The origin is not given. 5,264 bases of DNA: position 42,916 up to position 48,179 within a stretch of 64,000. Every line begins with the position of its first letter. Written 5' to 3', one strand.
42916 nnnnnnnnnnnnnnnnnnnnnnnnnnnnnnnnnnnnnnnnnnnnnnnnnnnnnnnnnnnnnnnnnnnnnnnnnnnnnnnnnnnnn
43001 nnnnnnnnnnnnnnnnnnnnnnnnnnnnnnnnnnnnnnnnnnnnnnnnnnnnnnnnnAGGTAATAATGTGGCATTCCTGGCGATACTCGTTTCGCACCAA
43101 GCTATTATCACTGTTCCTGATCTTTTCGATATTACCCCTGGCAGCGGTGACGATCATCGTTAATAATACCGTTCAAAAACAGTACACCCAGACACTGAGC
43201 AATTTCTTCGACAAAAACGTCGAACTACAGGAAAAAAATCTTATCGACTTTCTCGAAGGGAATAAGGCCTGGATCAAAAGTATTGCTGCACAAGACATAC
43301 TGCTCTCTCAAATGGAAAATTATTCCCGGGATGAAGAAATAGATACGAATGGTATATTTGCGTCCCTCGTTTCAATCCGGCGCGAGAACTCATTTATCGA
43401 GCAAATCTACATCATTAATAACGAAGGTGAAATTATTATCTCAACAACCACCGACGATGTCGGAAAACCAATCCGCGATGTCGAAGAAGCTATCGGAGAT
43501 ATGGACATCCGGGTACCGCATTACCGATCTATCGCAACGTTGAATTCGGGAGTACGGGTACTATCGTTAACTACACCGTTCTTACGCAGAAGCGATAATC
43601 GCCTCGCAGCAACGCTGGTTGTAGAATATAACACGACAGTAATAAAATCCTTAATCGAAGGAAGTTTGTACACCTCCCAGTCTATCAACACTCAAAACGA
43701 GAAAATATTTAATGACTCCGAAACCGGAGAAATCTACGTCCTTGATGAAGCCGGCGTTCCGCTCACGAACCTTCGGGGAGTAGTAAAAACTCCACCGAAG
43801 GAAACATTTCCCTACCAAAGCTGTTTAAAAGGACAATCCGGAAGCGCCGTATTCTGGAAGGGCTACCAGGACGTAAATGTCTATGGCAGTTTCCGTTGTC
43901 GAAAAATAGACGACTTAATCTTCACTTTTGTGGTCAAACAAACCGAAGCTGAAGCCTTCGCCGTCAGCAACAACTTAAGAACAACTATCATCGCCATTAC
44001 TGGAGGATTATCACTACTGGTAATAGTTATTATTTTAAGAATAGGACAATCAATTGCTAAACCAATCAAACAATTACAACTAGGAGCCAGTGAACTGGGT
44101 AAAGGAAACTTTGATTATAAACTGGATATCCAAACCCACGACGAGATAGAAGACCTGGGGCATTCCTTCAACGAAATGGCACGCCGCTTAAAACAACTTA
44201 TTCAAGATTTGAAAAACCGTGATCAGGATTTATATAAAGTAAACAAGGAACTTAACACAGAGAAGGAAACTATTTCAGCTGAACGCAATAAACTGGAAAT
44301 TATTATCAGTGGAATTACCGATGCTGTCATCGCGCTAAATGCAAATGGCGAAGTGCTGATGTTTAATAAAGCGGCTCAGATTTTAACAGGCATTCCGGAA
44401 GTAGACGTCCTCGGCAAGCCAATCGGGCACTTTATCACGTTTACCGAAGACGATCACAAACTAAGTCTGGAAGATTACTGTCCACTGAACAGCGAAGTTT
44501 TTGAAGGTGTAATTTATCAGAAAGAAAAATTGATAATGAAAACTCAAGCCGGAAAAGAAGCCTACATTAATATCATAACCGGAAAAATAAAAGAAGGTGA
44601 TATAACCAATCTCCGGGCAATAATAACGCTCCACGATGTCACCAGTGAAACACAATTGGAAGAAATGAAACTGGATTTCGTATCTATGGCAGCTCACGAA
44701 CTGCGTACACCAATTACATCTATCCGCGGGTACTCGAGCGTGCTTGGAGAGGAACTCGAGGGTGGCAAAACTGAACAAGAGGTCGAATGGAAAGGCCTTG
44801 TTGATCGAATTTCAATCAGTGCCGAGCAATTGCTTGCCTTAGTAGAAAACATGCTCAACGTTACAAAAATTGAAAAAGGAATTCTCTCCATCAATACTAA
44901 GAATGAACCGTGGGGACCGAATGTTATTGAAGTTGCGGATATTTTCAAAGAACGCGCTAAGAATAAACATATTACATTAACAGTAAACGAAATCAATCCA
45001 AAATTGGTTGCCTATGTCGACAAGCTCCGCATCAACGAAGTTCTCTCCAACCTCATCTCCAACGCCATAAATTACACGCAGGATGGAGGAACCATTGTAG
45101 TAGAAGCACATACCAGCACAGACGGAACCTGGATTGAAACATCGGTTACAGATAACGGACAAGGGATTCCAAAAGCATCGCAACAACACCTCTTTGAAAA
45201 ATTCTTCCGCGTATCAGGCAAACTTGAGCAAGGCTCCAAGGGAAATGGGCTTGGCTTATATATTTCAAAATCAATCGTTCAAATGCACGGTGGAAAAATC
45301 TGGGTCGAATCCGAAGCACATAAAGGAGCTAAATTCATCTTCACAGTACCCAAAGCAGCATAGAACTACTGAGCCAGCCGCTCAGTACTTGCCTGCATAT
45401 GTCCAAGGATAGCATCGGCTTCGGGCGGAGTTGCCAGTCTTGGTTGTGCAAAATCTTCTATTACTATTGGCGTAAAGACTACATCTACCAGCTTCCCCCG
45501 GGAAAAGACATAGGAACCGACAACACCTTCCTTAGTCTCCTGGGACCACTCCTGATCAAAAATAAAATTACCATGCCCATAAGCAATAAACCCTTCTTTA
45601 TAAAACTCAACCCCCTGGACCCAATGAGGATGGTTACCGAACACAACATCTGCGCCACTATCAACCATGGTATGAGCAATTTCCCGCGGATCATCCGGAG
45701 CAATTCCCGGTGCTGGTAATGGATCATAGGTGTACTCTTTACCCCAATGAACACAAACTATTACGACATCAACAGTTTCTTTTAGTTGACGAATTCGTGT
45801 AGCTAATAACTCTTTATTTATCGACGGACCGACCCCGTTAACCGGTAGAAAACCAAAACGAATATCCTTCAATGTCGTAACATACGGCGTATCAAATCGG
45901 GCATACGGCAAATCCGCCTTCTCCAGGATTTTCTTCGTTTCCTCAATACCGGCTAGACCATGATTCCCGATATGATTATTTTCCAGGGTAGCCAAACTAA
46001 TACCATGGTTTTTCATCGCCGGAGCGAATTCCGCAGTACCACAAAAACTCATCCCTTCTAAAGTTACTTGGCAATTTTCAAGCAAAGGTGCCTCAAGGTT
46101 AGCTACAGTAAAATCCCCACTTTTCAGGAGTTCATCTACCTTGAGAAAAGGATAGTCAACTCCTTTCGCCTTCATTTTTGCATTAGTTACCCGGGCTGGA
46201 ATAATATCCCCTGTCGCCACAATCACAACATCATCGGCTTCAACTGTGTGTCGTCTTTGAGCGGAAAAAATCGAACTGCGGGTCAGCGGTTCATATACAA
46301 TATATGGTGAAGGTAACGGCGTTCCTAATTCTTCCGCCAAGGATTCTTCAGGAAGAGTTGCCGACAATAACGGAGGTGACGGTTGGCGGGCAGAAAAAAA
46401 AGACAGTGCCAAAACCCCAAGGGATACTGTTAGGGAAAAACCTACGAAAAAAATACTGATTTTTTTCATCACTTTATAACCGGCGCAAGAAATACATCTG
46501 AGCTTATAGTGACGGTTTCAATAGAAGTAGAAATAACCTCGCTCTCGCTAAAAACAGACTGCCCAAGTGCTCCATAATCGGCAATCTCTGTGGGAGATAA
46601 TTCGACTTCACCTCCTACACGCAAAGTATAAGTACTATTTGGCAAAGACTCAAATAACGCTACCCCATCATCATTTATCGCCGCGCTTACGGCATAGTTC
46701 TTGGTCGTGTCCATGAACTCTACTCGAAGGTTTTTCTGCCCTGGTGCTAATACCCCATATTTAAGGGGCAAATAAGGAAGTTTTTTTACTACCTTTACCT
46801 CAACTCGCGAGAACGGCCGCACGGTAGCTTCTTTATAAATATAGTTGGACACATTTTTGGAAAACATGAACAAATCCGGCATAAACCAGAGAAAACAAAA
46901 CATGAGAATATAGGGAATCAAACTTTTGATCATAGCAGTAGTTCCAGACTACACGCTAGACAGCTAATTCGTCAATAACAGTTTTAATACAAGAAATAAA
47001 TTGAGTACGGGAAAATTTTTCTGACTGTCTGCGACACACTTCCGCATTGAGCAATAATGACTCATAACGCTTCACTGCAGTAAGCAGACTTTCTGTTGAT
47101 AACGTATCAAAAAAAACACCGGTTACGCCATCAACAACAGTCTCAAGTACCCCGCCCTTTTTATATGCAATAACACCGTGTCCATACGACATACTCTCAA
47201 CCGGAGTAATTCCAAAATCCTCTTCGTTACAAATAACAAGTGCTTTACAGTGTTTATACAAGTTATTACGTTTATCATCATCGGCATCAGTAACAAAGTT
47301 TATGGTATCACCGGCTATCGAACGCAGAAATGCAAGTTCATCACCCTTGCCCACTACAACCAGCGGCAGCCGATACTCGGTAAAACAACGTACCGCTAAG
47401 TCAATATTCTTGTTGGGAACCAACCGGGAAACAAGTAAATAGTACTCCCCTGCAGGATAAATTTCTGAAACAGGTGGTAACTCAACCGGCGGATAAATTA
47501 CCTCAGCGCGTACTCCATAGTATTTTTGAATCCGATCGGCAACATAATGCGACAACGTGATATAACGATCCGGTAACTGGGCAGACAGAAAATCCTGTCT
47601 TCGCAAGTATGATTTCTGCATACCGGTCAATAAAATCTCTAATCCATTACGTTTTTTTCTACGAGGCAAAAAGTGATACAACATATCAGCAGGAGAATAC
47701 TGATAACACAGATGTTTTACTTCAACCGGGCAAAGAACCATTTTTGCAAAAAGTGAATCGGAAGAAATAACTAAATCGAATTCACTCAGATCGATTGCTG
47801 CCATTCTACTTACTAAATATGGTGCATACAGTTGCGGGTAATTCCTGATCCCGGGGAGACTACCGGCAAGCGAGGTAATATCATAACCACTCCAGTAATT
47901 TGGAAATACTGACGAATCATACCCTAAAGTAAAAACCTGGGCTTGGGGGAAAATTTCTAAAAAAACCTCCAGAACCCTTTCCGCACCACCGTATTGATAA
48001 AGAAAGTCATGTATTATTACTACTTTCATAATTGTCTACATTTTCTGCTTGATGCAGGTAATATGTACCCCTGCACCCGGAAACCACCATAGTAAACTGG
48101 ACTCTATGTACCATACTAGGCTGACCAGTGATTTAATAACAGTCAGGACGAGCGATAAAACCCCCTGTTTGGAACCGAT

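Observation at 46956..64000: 17-kb envelope glycan / glycoconjugate locus extending beyond the window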

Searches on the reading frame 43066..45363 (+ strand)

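Call 6: search_protein_families(library=pfam, proteins=[window:43066-45363:+], max_evalue=0.01)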
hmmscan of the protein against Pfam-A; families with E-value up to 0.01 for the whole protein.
window:43066-45363:+ (765 aa): 9 families
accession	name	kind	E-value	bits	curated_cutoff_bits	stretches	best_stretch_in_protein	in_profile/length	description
PF02518.31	HATPase_c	-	5.6e-30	104.5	26.4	1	652-764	2-110/111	Histidine kinase-, DNA gyrase B-, and HSP90-like ATPase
PF00512.31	HisKA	-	1.3e-16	60.8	26.9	1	535-605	2-66/66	His Kinase A (phospho-acceptor) domain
PF00672.30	HAMP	-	4.3e-14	53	25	1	326-377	2-53/53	HAMP domain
PF00989.32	PAS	-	2.8e-09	37.4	22.6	1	411-466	4-61/113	PAS fold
PF13426.13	PAS_9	-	1.2e-06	29.2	27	1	420-526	3-102/103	PAS domain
PF13581.12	HATPase_c_2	-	7.8e-05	23.1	27.4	1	663-739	39-110/127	Histidine kinase-like ATPase domain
PF13188.13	PAS_8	-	0.0051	17.1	21.8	0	409-462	2-52/65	PAS domain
PF10473.14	CENP-F_leu_zip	-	0.0077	16.7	34.5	0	358-404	51-97/140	Leucine-rich repeats of kinetochore protein Cenp-F/LEK1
PF02743.24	dCache_1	-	0.0089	16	45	1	38-198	8-160/240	Cache domain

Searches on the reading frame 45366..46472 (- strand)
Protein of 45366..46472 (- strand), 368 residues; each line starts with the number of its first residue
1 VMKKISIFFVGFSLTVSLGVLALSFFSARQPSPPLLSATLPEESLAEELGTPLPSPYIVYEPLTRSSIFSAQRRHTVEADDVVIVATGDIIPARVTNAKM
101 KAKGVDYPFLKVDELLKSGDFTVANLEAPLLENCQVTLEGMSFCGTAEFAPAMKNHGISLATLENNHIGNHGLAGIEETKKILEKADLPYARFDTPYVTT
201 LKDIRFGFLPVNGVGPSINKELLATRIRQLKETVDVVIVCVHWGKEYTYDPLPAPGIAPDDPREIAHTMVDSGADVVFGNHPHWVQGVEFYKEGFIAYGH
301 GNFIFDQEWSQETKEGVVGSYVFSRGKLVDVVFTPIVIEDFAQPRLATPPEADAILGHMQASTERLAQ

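Call 6: search_protein_families(library=pfam, proteins=[window:45366-46472:-], max_evalue=0.01)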
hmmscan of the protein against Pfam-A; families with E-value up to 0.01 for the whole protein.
window:45366-46472:- (368 aa): 1 family
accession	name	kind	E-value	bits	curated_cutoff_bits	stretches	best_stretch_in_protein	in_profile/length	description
PF09587.15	PGA_cap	-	1.6e-48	165.9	27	1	84-307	2-255/255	Bacterial capsule synthesis protein PGA_cap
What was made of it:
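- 45366..46472 (-): CapA-like (PGA_cap) metallophosphoesterase-type protein with an N-terminal membrane anchor. It is the last gene of the minus-strand operon h176>MTa>GT4a>h154>CapA. PF09587 at E 1.6e-48 (call 6).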

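Call 73: search_protein_families(library=ncbifam, proteins=[window:45366-46472:-], max_evalue=0.0001)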
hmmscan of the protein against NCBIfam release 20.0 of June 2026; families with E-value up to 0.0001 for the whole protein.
window:45366-46472:- (368 aa): 1 family
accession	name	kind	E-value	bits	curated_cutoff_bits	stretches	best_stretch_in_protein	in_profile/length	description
NF038314.1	epimerase_MslH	equivalog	2.3e-14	52.7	700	1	228-310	245-322/439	lasso peptide C-terminal Trp epimerase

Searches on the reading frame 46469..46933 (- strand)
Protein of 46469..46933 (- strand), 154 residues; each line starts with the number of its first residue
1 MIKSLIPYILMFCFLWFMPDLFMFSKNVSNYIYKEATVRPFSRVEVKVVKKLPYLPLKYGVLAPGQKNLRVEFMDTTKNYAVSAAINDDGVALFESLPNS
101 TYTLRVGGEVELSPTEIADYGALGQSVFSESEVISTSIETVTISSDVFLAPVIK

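Call 6: search_protein_families(library=pfam, proteins=[window:46469-46933:-], max_evalue=0.01)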
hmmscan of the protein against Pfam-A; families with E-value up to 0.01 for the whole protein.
window:46469-46933:- (154 aa): 0 families

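Call 60: search_protein_families(library=pfam, proteins=[window:46469-46933:-], max_evalue=5)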
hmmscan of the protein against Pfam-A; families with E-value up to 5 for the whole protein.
window:46469-46933:- (154 aa): 2 families
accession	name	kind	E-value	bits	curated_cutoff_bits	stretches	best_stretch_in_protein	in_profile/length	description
PF24025.1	Ig_DR_A0283-like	-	0.041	14.6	27.1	1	84-144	40-98/102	DR_A0283-like, Ig-like domain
PF13620.12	CarboxypepD_reg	-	0.12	13.2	32.3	1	68-106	16-54/82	Carboxypeptidase regulatory-like domain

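Call 78: search_protein_families(library=ncbifam, proteins=[window:46469-46933:-], max_evalue=0.001)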
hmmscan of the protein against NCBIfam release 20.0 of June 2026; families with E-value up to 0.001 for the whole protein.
window:46469-46933:- (154 aa): 0 families

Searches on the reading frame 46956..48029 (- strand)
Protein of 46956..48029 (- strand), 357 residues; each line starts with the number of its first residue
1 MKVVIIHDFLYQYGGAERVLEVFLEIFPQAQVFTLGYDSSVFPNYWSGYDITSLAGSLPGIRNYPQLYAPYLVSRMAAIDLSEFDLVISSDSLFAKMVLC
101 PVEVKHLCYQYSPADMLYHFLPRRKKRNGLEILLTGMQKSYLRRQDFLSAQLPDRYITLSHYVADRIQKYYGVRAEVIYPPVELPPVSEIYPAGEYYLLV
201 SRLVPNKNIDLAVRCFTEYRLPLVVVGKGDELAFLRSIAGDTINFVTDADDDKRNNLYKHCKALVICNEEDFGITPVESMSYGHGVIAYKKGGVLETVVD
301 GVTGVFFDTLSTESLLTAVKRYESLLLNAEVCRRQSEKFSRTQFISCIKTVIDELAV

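Call 5: search_protein_families(library=pfam, proteins=[window:46956-48029:-], max_evalue=0.01)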
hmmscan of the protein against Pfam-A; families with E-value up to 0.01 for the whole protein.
window:46956-48029:- (357 aa): 3 families
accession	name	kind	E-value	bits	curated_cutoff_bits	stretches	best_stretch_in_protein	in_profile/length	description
PF00534.26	Glycos_transf_1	-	4.8e-20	72.2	26.4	1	188-325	9-158/172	Glycosyl transferases group 1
PF13692.12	Glyco_trans_1_4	-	2.7e-14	54.1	27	1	197-321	4-138/142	Glycosyl transferases group 1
PF13439.12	Glyco_transf_4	-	1.1e-06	29.2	28.5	1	14-184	2-168/170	Glycosyltransferase Family 4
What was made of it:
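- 46956..48029 (-): GT4a, a GT-B glycosyltransferase that uses nucleotide sugars. Clade-specific. PF00534 at E 4.8e-20 (call 5).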

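Call 26: search_protein_families(library=ncbifam, proteins=[window:46956-48029:-], max_evalue=0.001)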
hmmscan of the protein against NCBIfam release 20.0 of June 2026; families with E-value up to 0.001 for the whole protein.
window:46956-48029:- (357 aa): 14 families
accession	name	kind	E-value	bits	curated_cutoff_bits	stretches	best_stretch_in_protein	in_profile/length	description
TIGR02095.1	glgA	subfamily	1.2e-09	37.4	328.45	1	198-331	298-447/477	glycogen/starch synthase, ADP-glucose type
NF041010.1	glycosy_Agl16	equivalog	4.7e-08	32.3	575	1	194-338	179-331/352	glycosylation protein Agl16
NF001901.0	PRK00654.1-5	equivalog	4.5e-07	28.7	649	1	194-322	316-453/502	glycogen synthase GlgA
TIGR02149.1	glgA_Coryne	subfamily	3e-06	26.6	302.4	1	254-311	277-335/391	glycogen synthase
NF012028.0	PRK15484.1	subfamily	6.2e-06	25.5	618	1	245-321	261-340/380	lipopolysaccharide N-acetylglucosaminyltransferase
TIGR03999.1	thiol_BshA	equivalog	7.3e-06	25.1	273.7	1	221-316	230-329/375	N-acetyl-alpha-D-glucosaminyl L-malate synthase BshA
TIGR04063.1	stp3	hypoth_equivalog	2.1e-05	23.6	442.05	1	274-342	309-377/397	TIGR04063 family PEP-CTERM/XrtA system glycosyltransferase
TIGR03449.1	mycothiol_MshA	equivalog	4.2e-05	22.6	462.5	1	241-321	284-365/406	D-inositol-3-phosphate glycosyltransferase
TIGR04157.1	glyco_rSAM_CFB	subfamily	6.4e-05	22.1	400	0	198-311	231-352/406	TIGR04157 family glycosyltransferase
TIGR03088.1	stp2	hypoth_equivalog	0.00013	21.1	409.05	1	218-325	227-338/374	TIGR03088 family PEP-CTERM/XrtA system glycosyltransferase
NF001899.0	PRK00654.1-2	equivalog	0.00014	20.4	459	1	198-328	295-443/478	glycogen synthase GlgA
NF041876.1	EPS_EpsE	equivalog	0.00019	20.8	400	1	245-322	280-358/389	exopolysaccharide biosynthesis GT4 family glycosyltransferase EpsE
TIGR04047.1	MSMEG_0565_glyc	hypoth_equivalog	0.00052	19.2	259.85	0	249-321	265-337/373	MSMEG_0565 family glycosyltransferase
NF007396.0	PRK09922.1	equivalog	0.00099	18.1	385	0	260-352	259-355/361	lipopolysaccharide 1,6-galactosyltransferase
